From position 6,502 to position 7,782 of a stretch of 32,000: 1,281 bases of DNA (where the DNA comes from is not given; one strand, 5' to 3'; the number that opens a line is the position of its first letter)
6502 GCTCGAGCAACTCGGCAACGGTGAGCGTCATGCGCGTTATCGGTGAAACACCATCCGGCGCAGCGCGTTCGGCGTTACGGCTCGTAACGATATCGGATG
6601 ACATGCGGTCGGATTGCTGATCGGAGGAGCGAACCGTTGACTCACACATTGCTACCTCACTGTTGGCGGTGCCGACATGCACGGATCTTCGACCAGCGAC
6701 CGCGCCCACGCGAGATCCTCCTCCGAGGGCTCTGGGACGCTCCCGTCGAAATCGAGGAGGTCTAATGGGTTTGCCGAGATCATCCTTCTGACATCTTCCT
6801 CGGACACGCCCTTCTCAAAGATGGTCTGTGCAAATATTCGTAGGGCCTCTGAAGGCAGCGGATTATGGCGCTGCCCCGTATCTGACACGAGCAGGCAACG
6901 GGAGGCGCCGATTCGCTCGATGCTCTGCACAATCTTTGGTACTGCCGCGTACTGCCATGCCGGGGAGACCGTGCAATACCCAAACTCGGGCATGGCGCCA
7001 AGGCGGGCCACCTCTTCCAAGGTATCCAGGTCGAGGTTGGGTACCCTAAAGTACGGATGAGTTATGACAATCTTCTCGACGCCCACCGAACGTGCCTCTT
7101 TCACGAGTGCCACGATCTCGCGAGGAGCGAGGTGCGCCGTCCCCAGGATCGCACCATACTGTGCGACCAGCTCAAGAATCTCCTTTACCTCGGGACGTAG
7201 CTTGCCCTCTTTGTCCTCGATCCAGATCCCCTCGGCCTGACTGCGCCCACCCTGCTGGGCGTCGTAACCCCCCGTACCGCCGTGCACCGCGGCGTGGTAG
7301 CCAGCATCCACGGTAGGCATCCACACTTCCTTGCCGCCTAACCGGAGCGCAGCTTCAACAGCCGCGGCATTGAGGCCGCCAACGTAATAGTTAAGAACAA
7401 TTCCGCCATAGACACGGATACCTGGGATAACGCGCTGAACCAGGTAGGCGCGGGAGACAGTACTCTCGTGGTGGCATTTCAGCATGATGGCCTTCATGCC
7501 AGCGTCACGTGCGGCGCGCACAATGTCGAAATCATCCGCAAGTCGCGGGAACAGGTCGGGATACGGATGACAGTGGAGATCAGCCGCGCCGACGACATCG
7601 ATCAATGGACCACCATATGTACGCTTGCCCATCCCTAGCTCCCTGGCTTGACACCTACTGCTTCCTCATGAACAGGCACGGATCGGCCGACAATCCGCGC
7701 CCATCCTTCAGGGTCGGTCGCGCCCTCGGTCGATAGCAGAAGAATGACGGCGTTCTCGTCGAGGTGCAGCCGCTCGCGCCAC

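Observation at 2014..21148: Seventeen-gene co-directional catabolic supercluster whose enzyme combination I cannot match to any pathway I know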

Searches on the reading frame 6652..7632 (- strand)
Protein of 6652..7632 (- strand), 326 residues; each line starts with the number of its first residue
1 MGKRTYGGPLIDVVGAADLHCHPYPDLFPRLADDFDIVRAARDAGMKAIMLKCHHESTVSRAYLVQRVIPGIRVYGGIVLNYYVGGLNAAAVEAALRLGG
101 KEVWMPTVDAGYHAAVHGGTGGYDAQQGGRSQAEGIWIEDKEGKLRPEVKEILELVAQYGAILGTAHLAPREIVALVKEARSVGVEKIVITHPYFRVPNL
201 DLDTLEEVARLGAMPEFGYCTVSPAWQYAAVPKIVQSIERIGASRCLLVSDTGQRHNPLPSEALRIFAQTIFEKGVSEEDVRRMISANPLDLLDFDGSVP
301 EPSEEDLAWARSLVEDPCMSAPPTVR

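Call 5: search_protein_families(library=pfam, proteins=[window:6652-7632:-])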
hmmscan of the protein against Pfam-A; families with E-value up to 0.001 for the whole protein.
window:6652-7632:- (326 aa): 1 family
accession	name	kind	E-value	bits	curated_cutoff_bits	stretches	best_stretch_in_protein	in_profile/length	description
PF19799.5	DUF6282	-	9.3e-72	241.3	26.8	1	15-216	1-196/196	Family of unknown function (DUF6282)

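Call 7: search_protein_families(library=ncbifam, proteins=[window:6652-7632:-], max_evalue=0.00001)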
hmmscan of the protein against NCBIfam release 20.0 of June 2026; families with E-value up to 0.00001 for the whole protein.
window:6652-7632:- (326 aa): 0 families

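Call 11: find_encoding_contigs(protein=window:6652-7632:-, flank=10000, max_places=6)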
Protein window:6652-7632:- (326 aa): 23 contigs read that carry it; 6 places shown.
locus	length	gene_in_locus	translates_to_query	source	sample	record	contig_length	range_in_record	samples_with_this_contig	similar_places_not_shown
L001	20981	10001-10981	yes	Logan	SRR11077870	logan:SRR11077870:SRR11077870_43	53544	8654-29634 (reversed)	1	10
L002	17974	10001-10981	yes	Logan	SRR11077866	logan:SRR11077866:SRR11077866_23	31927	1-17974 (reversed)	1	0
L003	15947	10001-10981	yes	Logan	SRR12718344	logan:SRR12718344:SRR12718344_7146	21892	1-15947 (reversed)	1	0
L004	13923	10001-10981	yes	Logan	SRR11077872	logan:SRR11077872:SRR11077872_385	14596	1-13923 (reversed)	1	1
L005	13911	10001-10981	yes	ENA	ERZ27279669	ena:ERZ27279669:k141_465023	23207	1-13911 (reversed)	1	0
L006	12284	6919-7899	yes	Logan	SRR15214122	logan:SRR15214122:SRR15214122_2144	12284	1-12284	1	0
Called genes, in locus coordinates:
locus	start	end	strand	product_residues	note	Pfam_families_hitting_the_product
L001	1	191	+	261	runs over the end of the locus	PF01144:CoA_trans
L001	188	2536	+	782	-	PF01315:Ald_Xan_dh_C, PF02738:MoCoBD_1, PF20256:MoCoBD_2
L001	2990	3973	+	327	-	PF00497:SBP_bac_3, PF10613:Lig_chan-Glu_bd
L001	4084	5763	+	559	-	PF00528:BPD_transp_1, PF02463:SMC_N (weak), PF09818:ABC_ATPase (faint), PF00005:ABC_tran, PF13304:AAA_21 (weak)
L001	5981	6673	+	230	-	PF01177:Asp_Glu_race (weak), PF17645:Amdase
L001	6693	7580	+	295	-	PF00941:FAD_binding_5, PF03450:CO_deh_flav_C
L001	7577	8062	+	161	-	PF00111:Fer2, PF13085:Fer2_3 (weak), PF01799:Fer2_2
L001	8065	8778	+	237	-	PF06240:COXG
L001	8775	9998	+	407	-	PF00291:PALP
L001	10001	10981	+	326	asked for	PF19799:DUF6282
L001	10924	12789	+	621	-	PF07905:PucR, PF17853:GGDEF_2, PF13556:HTH_30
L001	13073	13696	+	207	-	PF09347:DUF1989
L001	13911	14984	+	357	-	PF02625:XdhC_CoxI, PF13478:XdhC_C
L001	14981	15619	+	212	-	PF12804:NTP_transf_3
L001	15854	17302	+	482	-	PF00015:MCPsignal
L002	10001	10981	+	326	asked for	PF19799:DUF6282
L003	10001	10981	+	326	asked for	PF19799:DUF6282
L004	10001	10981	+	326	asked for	PF19799:DUF6282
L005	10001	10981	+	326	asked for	PF19799:DUF6282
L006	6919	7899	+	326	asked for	PF19799:DUF6282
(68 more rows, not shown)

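Call 13: find_homologous_proteins(query=window:6652-7632:-, max_evalue=1e-10)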
Query window:6652-7632:- (326 aa): 1173 proteins with E <= 1e-10 among 8000 candidates; the best 120 are listed.
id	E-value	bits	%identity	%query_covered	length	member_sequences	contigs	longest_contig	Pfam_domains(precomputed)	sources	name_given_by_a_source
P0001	1.4e-217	739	100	100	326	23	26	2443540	PF19799.6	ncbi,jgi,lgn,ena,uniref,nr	ncbi:conserved hypothetical protein [Acidothermus cellulolyticus 11B]|jgi:hypothetical protein|unire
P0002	1.7e-190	650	88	99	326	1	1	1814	PF19799.6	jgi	-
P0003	9.1e-190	648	88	98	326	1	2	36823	PF19799.6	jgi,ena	jgi:hypothetical protein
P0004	8.5e-189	645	87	98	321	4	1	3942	PF19799.6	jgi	-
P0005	1.4e-188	644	88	98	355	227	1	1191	PF19799.6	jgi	jgi:hypothetical protein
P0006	4.0e-188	642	86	99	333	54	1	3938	PF19799.6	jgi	jgi:hypothetical protein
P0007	1.6e-187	641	86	98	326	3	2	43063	PF19799.6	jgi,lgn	-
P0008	1.7e-187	640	85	99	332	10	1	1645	PF19799.6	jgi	jgi:hypothetical protein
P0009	2.0e-187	640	86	99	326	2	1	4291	PF19799.6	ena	-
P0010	3.2e-187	640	86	98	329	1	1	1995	PF19799.6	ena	-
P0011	4.2e-187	639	86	97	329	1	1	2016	PF19799.6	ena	-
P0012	4.3e-187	639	85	99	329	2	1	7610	PF19799.6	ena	-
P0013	4.7e-187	639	85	99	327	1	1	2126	PF19799.6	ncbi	-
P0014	1.5e-186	637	85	99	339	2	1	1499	PF19799.6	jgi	jgi:hypothetical protein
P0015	2.1e-186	637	85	98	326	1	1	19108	PF19799.6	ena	-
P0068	2.9e-180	617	84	98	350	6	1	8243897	PF19799.6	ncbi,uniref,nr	ncbi:hypothetical protein HUO13_14765 [Saccharopolyspora erythraea]|uniref:DUF6282 family protein n=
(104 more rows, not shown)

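Call 15: find_related_loci(query=A1, collection=genome_contigs, flank=10000)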
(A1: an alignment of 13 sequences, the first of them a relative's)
Query A1 (326 aa) in genome_contigs; peptide patterns used: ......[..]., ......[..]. (x = any residue, [..] = any of these).
138 stretches matched a pattern; 104 encode a relative of the query (tblastn E <= 1e-3); the best 80 are kept; 80 distinct loci.
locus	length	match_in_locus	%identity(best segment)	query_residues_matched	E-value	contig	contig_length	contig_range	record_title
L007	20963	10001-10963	87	1-322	0e+0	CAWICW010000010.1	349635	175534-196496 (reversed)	MAG: uncultured Actinomycetes bacterium isolate MFD09567.bin.2.46 genome assembly, contig: contig_19229, whole genome sh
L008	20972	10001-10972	87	1-325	0e+0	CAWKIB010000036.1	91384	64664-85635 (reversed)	MAG: uncultured Actinomycetes bacterium isolate MFD02671.bin.2.59 genome assembly, contig: contig_31468, whole genome sh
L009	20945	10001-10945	88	1-316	0e+0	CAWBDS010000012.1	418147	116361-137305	MAG: uncultured Actinomycetes bacterium isolate MFD09603.bin.1.137 genome assembly, contig: contig_8766, whole genome sh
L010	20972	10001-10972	86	1-325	0e+0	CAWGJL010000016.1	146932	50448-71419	MAG: uncultured Actinomycetes bacterium isolate MFD09603.bin.2.282 genome assembly, contig: contig_23569, whole genome s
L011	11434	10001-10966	86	1-324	0e+0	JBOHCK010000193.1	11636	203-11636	MAG: Streptosporangiaceae bacterium isolate SE1507_metabat2.bin.64 NODE_3518_length_11636_cov_5.721783, whole genome sho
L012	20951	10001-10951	87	1-318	0e+0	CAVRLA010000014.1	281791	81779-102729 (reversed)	MAG: uncultured Actinomycetes bacterium isolate MFD01248.bin.3.64 genome assembly, contig: contig_4331, whole genome sho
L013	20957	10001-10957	86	1-320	0e+0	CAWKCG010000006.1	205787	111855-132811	MAG: uncultured Actinomycetes bacterium isolate MFD03044.bin.3.130 genome assembly, contig: contig_15235, whole genome s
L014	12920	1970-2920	86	1-318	0e+0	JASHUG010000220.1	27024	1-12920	MAG: Streptosporangiaceae bacterium isolate JOPF173 JOPF_AWAY_contig_431492, whole genome shotgun sequence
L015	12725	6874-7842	84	1-324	0e+0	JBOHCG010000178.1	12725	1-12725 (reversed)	MAG: Streptosporangiaceae bacterium isolate SE1511_metabat2.bin.10_sub NODE_987_length_12725_cov_2.431259, whole genome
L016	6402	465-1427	85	1-322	0e+0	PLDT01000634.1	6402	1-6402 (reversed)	MAG: Actinomycetota bacterium isolate palsa_599 73.20111000_P1S.6_contig_21257, whole genome shotgun sequence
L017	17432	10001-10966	85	1-323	0e+0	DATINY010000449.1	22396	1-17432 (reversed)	MAG TPA_asm: Streptosporangiaceae bacterium isolate SMAG_U15809 k141_518193, whole genome shotgun sequence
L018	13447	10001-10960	86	1-321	0e+0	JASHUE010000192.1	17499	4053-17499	MAG: Streptosporangiaceae bacterium isolate JOPF171 JOPF_A012_contig_19199, whole genome shotgun sequence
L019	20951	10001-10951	87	1-318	0e+0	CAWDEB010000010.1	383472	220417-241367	MAG: uncultured Actinomycetes bacterium isolate MFD05580.bin.2.24 genome assembly, contig: contig_17622, whole genome sh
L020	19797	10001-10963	85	1-323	0e+0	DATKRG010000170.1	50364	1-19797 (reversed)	MAG TPA_asm: Streptosporangiaceae bacterium isolate SMAG_U14022 k141_1501497, whole genome shotgun sequence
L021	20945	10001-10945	86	1-316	0e+0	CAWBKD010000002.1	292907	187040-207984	MAG: uncultured Actinomycetes bacterium isolate MFD03044.bin.3.103 genome assembly, contig: contig_15233, whole genome s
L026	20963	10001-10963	82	1-322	0e+0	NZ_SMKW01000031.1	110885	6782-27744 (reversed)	Saccharopolyspora elongata strain 7K502 NODE_31_length_110885_cov_104.657, whole genome shotgun sequence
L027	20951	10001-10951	82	1-318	0e+0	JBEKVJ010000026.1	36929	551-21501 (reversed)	MAG: Acidimicrobiales bacterium isolate SPRUCE 601 SPRUCE_601_26, whole genome shotgun sequence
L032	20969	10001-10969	80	1-324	1e-177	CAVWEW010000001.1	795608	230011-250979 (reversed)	MAG: uncultured Actinomycetota bacterium isolate MFD09603.bin.2.70 genome assembly, contig: contig_13278, whole genome s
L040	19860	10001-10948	74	1-318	4e-163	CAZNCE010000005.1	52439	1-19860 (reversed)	MAG TPA_asm: uncultured Nocardioidaceae bacterium isolate SRP187154_co1_227 genome assembly, contig: NODE_476_length_524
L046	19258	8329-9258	72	3-313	2e-155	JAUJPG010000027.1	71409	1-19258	MAG: Chloroflexota bacterium isolate YX3bin7 opera_contig_593, whole genome shotgun sequence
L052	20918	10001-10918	63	7-311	2e-132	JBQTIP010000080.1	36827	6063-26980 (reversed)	MAG: Actinomycetota bacterium isolate SAR1 c_000000016258, whole genome shotgun sequence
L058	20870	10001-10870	54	8-296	2e-106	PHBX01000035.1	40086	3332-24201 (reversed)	MAG: Chloroflexi bacterium HGW-Chloroflexi-3 bjp_ig2158_scaffold_880, whole genome shotgun sequence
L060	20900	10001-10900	57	3-296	6e-106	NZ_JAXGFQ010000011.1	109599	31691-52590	Moorella naiadis (nom. illeg.) strain AZ13.I AZ13_I_contig_10, whole genome shotgun sequence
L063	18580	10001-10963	78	1-322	5e-176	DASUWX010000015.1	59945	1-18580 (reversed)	MAG TPA_asm: Streptosporangiales bacterium isolate SMAG_U1854 k141_161519, whole genome shotgun sequence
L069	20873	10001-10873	53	7-293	9e-97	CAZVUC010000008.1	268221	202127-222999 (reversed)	MAG TPA_asm: uncultured Syntrophobacterales bacterium isolate SRP338948_co1_39 genome assembly, contig: k141_192241, who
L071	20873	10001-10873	53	7-293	5e-96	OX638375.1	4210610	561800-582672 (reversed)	MAG: Candidatus Binatia bacterium isolate 97b5e0c7-6798-4f16-949c-9b63468df6e4 genome assembly, chromosome: 1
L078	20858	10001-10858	53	10-293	8e-95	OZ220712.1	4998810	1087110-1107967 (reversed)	MAG: Thermodesulfobacteriota bacterium isolate 564989d4-0a31-48dd-8468-51938819ad86 genome assembly, chromosome: 1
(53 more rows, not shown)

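Call 19: search_protein_families(library=pfam, proteins=[L060:2071-3168:+, L060:3143-4084:+, L060:4134-4913:+, L060:4873-5958:+, L060:8856-10010:+, L060:14607-15767:+, L060:15768-17552:+, L060:17549-17920:+, L060:17921-19093:+, L060:19213-20562:+], max_evalue=0.00001)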
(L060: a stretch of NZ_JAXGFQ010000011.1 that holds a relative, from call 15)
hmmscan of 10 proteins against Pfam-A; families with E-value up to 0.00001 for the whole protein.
L060:2071-3168:+ (365 aa): 1 family
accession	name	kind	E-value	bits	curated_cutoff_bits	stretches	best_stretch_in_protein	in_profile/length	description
PF02653.21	BPD_transp_2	-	2.4e-41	142.1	26.8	1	62-331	3-262/269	Branched-chain amino acid transport system / permease component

L060:3143-4084:+ (313 aa): 1 family
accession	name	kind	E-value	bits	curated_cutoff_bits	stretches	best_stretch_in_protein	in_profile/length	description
PF02653.21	BPD_transp_2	-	2.9e-38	132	26.8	1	15-291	3-269/269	Branched-chain amino acid transport system / permease component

L060:4134-4913:+ (259 aa): 1 family
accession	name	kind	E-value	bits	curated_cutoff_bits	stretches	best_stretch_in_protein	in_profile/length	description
PF01791.15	DeoC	-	1.7e-27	97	23.8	1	18-229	2-228/229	DeoC/LacD family aldolase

L060:4873-5958:+ (361 aa): 3 families
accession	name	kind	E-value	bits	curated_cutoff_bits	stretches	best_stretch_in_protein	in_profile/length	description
PF00107.32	ADH_zinc_N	-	2.3e-23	83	31.8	1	193-321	2-128/129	Zinc-binding dehydrogenase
PF08240.17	ADH_N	-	1.8e-22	80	23.5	1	41-153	1-103/104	Alcohol dehydrogenase GroES-like domain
PF16912.11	Glu_dehyd_C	-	2.1e-06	27.8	34.9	1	163-347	6-201/211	Glucose dehydrogenase C-terminus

L060:8856-10010:+ (384 aa): 6 families
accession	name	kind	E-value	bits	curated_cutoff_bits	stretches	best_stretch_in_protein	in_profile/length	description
PF01180.27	DHO_dh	-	4.9e-39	134.7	27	1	4-296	2-291/291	Dihydroorotate dehydrogenase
PF00037.32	Fer4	-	3.2e-09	36.7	21.1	0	330-351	2-23/24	4Fe-4S binding domain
PF01207.24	Dus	-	4.3e-09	36.3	20.4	1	109-261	61-200/311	Dihydrouridine synthase (Dus)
PF12837.12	Fer4_6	-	1.8e-07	31.2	25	0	361-380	5-24/24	4Fe-4S binding domain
PF01070.24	FMN_dh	-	7.7e-07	28.9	24.9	0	148-201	196-247/350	FMN-dependent dehydrogenase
PF14697.11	Fer4_21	-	1.5e-06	28.7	35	1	329-382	1-59/59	4Fe-4S dicluster domain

L060:14607-15767:+ (386 aa): 2 families
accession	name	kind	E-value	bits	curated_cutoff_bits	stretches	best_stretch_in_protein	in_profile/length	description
PF00557.29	Peptidase_M24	-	2.4e-45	155.3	23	1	168-369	3-208/208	Metallopeptidase family M24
PF01321.24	Creatinase_N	-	2.1e-23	83.7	22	1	15-159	1-128/128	Creatinase/Prolidase N-terminal domain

L060:15768-17552:+ (594 aa): 3 families
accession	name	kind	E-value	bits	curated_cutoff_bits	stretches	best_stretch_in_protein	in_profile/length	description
PF00890.30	FAD_binding_2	-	2.5e-43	149.3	20.4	1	20-409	1-414/414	FAD binding domain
PF02910.25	Succ_DH_flav_C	-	2.5e-31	108.8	20.8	1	463-584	1-126/130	Fumarate reductase flavoprotein C-term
PF07992.20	Pyr_redox_2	-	9.2e-09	35.6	26.1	0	361-400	243-283/291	Pyridine nucleotide-disulphide oxidoreductase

L060:17549-17920:+ (123 aa): 2 families
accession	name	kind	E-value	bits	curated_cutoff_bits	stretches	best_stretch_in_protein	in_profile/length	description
PF13085.11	Fer2_3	-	6.2e-25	87.7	27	1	12-107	1-102/107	2Fe-2S iron-sulfur cluster binding domain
PF13510.11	Fer2_4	-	9.8e-06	26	22.8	0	33-94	13-79/82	2Fe-2S iron-sulfur cluster binding domain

L060:17921-19093:+ (390 aa): 2 families
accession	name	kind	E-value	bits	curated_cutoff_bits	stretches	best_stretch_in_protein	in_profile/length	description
PF01546.33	Peptidase_M20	-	8.5e-36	124.2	24.6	1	70-369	1-194/206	Peptidase family M20/M25/M40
PF07687.19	M20_dimer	-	4.6e-12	46.3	21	1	184-272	8-96/107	Peptidase dimerisation domain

L060:19213-20562:+ (449 aa): 2 families
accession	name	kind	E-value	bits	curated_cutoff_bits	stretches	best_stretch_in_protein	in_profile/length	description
PF00083.30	Sugar_tr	-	1e-48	166.8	22.3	1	43-449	15-448/452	Sugar (and other) transporter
PF07690.21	MFS_1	-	1.4e-42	146.3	33.4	2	35-364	3-306/347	Major Facilitator Superfamily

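Call 21: search_solved_structures(query=window:6652-7632:-, max_evalue=1)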
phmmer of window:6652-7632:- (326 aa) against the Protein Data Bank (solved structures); distinct sequences matched with E-value up to 1: 7.
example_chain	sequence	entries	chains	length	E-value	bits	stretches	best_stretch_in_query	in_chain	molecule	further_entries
6p90_A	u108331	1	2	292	0.16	14.3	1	155-220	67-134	4-hydroxy-tetrahydrodipicolinate synthase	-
3noe_A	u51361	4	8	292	0.19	14.2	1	155-220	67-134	Dihydrodipicolinate synthase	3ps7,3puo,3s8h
3qze_A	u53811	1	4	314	0.24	13.8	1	156-220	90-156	Dihydrodipicolinate synthase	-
7eko_H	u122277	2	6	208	0.31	13.4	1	86-155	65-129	ATP-dependent Clp protease proteolytic subunit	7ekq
6t3t_B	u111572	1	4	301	0.57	12.5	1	161-200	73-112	4-hydroxy-tetrahydrodipicolinate synthase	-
3ruy_A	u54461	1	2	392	0.68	12.3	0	131-184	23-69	Ornithine aminotransferase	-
3pud_A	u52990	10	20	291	0.93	11.9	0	148-199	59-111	Dihydrodipicolinate synthase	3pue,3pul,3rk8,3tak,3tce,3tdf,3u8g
